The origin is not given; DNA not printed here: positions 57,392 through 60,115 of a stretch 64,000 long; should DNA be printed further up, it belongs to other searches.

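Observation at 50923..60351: Type IV pilin and a VirD4/TraG-like coupling ATPase with a coupled small gene in the same region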

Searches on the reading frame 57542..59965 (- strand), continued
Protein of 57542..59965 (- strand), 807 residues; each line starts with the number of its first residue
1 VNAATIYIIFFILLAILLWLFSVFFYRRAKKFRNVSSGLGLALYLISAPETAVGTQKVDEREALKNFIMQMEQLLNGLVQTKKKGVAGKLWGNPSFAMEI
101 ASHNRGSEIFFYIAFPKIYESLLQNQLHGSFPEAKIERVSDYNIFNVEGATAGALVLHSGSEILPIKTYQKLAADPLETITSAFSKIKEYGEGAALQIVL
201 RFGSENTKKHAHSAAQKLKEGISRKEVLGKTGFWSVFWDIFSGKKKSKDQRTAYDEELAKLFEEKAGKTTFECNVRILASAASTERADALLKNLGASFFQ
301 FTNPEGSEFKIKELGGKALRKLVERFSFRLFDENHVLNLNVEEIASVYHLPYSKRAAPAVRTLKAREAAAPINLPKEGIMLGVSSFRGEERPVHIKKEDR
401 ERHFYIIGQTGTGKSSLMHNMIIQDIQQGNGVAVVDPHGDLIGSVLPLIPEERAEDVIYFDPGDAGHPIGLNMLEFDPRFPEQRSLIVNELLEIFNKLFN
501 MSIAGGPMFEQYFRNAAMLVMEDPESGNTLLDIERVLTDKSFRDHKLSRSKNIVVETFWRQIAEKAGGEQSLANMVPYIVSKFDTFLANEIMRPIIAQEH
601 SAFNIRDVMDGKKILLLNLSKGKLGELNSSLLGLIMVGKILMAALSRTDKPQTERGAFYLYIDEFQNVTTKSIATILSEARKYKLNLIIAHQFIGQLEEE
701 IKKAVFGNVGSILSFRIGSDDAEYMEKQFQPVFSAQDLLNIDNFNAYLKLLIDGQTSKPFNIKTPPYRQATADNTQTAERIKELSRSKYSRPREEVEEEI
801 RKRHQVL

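Call 30: fold_search(model_id=the predicted structure, library=pdb)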
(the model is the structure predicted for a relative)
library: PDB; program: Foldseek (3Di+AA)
matches with E <= 10: 863; with E <= 0.001: 97
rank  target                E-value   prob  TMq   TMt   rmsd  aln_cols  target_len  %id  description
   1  7o42_A                3.2e-13  1.00  0.29  0.26  15.3       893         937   11  TrwK/VirB4unbound trimer of dimers complex (with Hcp1) from the R388 type IV secretion system determined by cryo-EM. (released 2022-06-22)
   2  8rtd_P                9.5e-13  1.00  0.32  0.34  15.2       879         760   12  Stalk-Arches-IMC structure from the fully-assembled R388 type IV secretion system determined by cryo-EM. (released 2024-06-19)
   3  8rtd_O                1.1e-12  1.00  0.34  0.35  14.2       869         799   12  Stalk-Arches-IMC structure from the fully-assembled R388 type IV secretion system determined by cryo-EM. (released 2024-06-19)
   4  8rtd_T                1.1e-12  1.00  0.34  0.34  14.4       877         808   11  Stalk-Arches-IMC structure from the fully-assembled R388 type IV secretion system determined by cryo-EM. (released 2024-06-19)
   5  7o43_B                2.1e-12  1.00  0.34  0.35  14.6       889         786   12  TrwK/VirB4unbound dimer complex from R388 type IV secretion system determined by cryo-EM. (released 2022-06-22)
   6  8rtd_g                3.8e-12  1.00  0.33  0.35  14.6       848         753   12  Stalk-Arches-IMC structure from the fully-assembled R388 type IV secretion system determined by cryo-EM. (released 2024-06-19)
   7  7o43_A                4.3e-12  1.00  0.31  0.31  14.7       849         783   12  TrwK/VirB4unbound dimer complex from R388 type IV secretion system determined by cryo-EM. (released 2022-06-22)
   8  7o42_E                2.1e-11  1.00  0.32  0.29  13.2       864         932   11  TrwK/VirB4unbound trimer of dimers complex (with Hcp1) from the R388 type IV secretion system determined by cryo-EM. (released 2022-06-22)
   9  1gl6_B                3.0e-11  1.00  0.37  0.66   4.7       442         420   14  Plasmid coupling protein TrwB in complex with the non-hydrolysable GTP analogue GDPNP (released 2002-05-16)
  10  1e9s_L                3.2e-11  1.00  0.36  0.64   4.9       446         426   14  Bacterial conjugative coupling protein TrwBdeltaN70. Unbound monoclinic form. (released 2001-02-06)
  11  1e9s_I                3.9e-11  1.00  0.36  0.63   5.0       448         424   13  Bacterial conjugative coupling protein TrwBdeltaN70. Unbound monoclinic form. (released 2001-02-06)
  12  1gl7_G                6.8e-11  1.00  0.37  0.69   4.3       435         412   15  Plasmid coupling protein TrwB in complex with the non-hydrolisable ATP-analogue ADPNP. (released 2002-05-16)
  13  1e9s_H                6.8e-11  1.00  0.36  0.63   5.0       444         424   14  Bacterial conjugative coupling protein TrwBdeltaN70. Unbound monoclinic form. (released 2001-02-06)
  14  1e9s_B                7.1e-11  1.00  0.36  0.64   5.1       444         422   14  Bacterial conjugative coupling protein TrwBdeltaN70. Unbound monoclinic form. (released 2001-02-06)
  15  1e9s_K                7.8e-11  1.00  0.36  0.64   5.1       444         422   14  Bacterial conjugative coupling protein TrwBdeltaN70. Unbound monoclinic form. (released 2001-02-06)
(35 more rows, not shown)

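Call 31: search_solved_structures(query=A1, max_evalue=1, show_alignments=0)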
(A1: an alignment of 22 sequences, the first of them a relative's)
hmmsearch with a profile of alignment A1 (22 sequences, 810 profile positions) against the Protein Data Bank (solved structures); distinct sequences matched with E-value up to 1: 9.
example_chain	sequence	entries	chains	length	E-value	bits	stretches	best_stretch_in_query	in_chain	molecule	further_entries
1gl6_A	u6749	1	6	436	2e-07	32.8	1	399-450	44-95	ATPASE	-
1e9r_A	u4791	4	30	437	2e-07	32.8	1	399-450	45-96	CONJUGAL TRANSFER PROTEIN TRWB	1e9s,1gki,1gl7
6sz9_A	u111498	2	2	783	0.0023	19.4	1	393-456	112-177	IcmO (DotL)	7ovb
9x1l_A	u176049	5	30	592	0.0039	18.6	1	398-450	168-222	DNA helicase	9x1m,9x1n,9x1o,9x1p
2kjq_A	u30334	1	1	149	0.014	16.8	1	398-443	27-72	DnaA-related protein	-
4d2i_A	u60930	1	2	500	0.029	15.7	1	393-450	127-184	HERA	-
1dd5_A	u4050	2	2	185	0.1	13.9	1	149-271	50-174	RIBOSOME RECYCLING FACTOR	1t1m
1a2x_A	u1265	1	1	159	0.26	12.6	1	276-360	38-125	TROPONIN C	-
9kwf_B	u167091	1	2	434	0.41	12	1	414-461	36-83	Putative deoxyribonuclease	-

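Call 80: search_dna_similar(query=window:57542-59965:-, collection=plasmids, mode=protein, max_evalue=0.001, max_rows=30)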
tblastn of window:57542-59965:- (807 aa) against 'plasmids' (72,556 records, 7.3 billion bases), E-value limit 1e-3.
Records with a match: 347; places in all: 358; records where one place covers at least 80% of the query: 20.
Best place of each record, by identity: <60% 347.
By first word of the organism name: Streptomyces 81; Bacillus 59; Staphylococcus 33; Nostoc 15; Sulfolobus 12; Natrinema 12; Lactobacillus 11; Haladaptatus 10; Clostridium 8; Bradyrhizobium 5; and 68 more.
By predicted mobility (MOB-suite, as given by PLSDB): non-mobilizable 262; mobilizable 50; conjugative 35.
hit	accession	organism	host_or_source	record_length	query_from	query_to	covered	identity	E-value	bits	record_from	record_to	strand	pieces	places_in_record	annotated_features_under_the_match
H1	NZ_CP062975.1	Pontibacillus sp. ALD_SL1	mangrove mud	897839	94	803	86%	28.4%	1e-14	289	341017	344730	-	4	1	hypothetical protein (x3)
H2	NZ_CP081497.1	Streptomyces sp. BHT-5-2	whole organism,plant soil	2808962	92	766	84%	27.8%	6e-58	223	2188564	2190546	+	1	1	none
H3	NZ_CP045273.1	Priestia megaterium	pure culture,Paper surface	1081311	166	803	77%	29.9%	6e-29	268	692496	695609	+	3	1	none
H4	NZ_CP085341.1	Haladaptatus halobius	cell culture,saline soil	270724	74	801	90%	23.4%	7e-27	126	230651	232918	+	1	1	type IV secretion system DNA-binding domain-containing protein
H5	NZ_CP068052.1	Peribacillus psychrosaccharolyticus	-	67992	74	797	90%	22.5%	6e-34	148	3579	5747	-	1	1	DUF87 domain-containing protein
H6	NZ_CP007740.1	Bacillus methanolicus MGA3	soil sample, enrichment culture ...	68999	107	798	86%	23.0%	1e-35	154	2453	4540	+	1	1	DUF87 domain-containing protein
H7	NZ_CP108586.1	Streptomyces sp. NBC_01186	-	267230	65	765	87%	22.6%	2e-15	89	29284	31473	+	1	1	ATP/GTP-binding protein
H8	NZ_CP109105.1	Streptomyces sp. NBC_01775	-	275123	65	765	87%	22.6%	2e-15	89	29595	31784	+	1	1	ATP/GTP-binding protein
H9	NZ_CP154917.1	Bacillus subtilis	-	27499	108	765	82%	23.7%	1e-33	147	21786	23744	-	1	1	DUF87 domain-containing protein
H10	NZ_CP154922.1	Bacillus subtilis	-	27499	108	765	82%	23.7%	1e-33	147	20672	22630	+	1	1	DUF87 domain-containing protein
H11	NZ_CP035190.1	Bacillus licheniformis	cell culture,food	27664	108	765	82%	23.7%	1e-33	147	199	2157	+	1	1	DUF87 domain-containing protein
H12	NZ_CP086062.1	Bacillus sp. BC1-43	Sing cell,soil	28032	108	765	82%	23.6%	5e-36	155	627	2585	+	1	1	DUF87 domain-containing protein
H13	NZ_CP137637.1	Niallia sp. XMNu-256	-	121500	107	766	82%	23.3%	1e-30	138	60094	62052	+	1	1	DUF87 domain-containing protein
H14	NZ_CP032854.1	Bacillus subtilis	cell culture,Cheonggukjang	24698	108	765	82%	23.3%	1e-35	153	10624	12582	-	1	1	DUF87 domain-containing protein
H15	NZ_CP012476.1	Shouchella clausii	-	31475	107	765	82%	23.3%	3e-35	152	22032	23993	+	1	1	DUF87 domain-containing protein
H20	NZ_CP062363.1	Staphylococcus aureus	Homo sapiens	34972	90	786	86%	20.6%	4e-11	75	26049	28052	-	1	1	DUF87 domain-containing protein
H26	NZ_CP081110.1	Sulfitobacter mediterraneus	-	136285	375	761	48%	35.3%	7e-66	247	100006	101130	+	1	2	type IV secretion system DNA-binding domain-containing protein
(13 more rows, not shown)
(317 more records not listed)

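Call 81: get_annotated_region(hit=H12, flank=9000)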
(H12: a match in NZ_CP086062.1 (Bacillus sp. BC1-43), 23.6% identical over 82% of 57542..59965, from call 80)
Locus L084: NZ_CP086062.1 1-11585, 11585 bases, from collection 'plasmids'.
description: Bacillus sp. BC1-43 plasmid unnamed1, complete sequence
organism: Bacillus sp. BC1-43 (NCBI taxid 2888526)
taxonomy: Bacteria; Bacillota; Bacilli; Bacillales; Bacillaceae; Bacillus; Bacillus sp. BC1-43
host: -; source: Sing cell,soil; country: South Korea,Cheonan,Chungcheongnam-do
typing (MOB-suite, as given by PLSDB): non-mobilizable
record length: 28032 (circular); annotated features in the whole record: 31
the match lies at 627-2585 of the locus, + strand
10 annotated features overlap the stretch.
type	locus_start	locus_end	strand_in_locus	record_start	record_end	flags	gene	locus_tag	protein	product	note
CDS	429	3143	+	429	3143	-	-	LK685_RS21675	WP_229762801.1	DUF87 domain-containing protein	-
CDS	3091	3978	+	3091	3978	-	-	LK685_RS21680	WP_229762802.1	replication-relaxation family protein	-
CDS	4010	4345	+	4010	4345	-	-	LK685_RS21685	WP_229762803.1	hypothetical protein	-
CDS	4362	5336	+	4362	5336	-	-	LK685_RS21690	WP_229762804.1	conjugal transfer protein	-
CDS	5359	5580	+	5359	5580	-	-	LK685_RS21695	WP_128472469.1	hypothetical protein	-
CDS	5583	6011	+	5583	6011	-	-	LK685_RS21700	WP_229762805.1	conjugal transfer protein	-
CDS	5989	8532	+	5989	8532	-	-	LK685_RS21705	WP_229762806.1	ATP-binding protein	-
CDS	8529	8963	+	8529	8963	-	-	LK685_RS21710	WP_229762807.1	hypothetical protein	-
CDS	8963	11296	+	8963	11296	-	-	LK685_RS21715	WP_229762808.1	conjugal transfer protein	-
CDS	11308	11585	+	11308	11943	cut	-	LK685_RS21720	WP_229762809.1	hypothetical protein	-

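Call 82: get_annotated_region(hit=H20, flank=9000)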
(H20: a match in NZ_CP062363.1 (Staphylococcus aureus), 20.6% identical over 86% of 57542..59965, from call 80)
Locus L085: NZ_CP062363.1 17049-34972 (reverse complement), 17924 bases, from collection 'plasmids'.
description: Staphylococcus aureus strain NAS_AN_152 plasmid pJRA307-1, complete sequence
organism: Staphylococcus aureus (NCBI taxid 1280)
taxonomy: Bacteria; Bacillota; Bacilli; Bacillales; Staphylococcaceae; Staphylococcus; Staphylococcus aureus
host: -; source: Homo sapiens; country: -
typing (MOB-suite, as given by PLSDB): non-mobilizable; replicon rep_cluster_155
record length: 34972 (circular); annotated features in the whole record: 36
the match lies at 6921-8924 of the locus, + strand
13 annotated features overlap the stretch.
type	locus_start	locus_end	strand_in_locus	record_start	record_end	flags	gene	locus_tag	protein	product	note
CDS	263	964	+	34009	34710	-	-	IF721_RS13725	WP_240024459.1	hypothetical protein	-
CDS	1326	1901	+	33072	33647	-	-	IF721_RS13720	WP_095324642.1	recombinase family protein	GO:0006310 - DNA recombination [Evidence IEA]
CDS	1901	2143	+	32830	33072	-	-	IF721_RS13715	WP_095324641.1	helix-turn-helix transcriptional regulator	-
CDS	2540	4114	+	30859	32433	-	-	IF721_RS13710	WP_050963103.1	primase C-terminal domain-containing protein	-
CDS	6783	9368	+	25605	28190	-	-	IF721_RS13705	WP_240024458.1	DUF87 domain-containing protein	-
CDS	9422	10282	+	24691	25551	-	-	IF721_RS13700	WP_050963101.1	replication-relaxation family protein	-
CDS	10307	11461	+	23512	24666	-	-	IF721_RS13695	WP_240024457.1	conjugal transfer protein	-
CDS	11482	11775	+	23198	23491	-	-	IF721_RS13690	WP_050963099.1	hypothetical protein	-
CDS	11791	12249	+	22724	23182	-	-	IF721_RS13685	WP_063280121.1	hypothetical protein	-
CDS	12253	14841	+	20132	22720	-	-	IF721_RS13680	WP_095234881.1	ATP-binding protein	-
CDS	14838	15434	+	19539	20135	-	-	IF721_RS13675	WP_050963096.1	hypothetical protein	-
CDS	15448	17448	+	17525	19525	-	-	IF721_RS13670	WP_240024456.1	hypothetical protein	-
CDS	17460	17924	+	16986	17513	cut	-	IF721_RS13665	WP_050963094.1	hypothetical protein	-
